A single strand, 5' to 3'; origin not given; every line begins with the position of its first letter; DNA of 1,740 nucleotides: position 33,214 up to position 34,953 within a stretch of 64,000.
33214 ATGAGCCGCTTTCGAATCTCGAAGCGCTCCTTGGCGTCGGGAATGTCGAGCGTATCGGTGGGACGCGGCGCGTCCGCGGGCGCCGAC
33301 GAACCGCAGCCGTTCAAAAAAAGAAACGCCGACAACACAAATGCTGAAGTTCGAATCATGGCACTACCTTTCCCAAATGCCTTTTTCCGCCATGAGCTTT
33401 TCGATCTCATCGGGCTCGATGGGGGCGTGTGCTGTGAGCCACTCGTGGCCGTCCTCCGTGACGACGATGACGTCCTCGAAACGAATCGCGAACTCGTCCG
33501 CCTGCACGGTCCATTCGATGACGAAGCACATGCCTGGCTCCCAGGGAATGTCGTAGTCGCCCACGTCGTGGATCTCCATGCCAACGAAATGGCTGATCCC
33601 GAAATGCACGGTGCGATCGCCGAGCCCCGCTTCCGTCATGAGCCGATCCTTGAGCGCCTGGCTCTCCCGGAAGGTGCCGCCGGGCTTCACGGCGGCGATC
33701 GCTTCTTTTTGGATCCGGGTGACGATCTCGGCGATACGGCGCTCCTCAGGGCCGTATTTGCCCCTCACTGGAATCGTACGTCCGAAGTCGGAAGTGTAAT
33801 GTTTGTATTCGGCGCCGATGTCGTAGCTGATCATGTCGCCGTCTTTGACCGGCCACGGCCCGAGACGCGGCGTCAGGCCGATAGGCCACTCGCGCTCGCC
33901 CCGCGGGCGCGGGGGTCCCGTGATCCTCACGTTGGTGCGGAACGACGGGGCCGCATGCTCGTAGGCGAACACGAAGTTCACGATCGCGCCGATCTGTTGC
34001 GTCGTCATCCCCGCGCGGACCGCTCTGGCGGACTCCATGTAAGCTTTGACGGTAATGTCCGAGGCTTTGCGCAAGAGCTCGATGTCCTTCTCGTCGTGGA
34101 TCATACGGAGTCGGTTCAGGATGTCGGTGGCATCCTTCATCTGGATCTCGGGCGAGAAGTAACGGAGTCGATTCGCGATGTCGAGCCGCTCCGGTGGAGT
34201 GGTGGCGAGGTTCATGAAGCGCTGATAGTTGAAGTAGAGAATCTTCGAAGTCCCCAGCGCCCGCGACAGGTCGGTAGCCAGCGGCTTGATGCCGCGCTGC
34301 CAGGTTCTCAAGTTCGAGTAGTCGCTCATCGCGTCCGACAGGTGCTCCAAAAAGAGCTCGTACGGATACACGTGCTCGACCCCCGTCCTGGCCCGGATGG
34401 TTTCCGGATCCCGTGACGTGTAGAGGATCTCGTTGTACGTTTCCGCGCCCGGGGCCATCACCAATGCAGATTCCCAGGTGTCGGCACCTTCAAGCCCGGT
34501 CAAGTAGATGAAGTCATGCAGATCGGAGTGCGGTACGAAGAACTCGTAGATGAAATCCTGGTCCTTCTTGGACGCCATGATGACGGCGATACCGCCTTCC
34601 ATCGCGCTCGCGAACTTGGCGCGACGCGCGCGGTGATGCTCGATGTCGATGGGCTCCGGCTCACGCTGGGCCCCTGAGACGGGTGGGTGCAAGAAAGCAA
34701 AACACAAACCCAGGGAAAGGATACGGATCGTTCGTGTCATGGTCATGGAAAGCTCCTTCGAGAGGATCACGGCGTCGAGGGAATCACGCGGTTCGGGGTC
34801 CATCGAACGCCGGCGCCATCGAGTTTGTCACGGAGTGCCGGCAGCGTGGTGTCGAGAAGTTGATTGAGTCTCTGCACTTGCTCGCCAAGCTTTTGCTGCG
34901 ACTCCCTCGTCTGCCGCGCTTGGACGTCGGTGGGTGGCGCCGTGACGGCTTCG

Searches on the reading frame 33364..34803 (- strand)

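Call 31: search_protein_families(library=pfam, proteins=[window:33364-34803:-])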
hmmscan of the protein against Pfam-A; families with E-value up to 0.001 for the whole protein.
window:33364-34803:- (479 aa): 2 families
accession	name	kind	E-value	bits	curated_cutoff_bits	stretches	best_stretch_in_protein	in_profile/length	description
PF00557.29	Peptidase_M24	-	5.4e-35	121.5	23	1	242-450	1-208/208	Metallopeptidase family M24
PF05195.22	AMP_N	-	6.4e-07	29.6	24.6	1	57-134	1-76/121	Aminopeptidase P, N-terminal domain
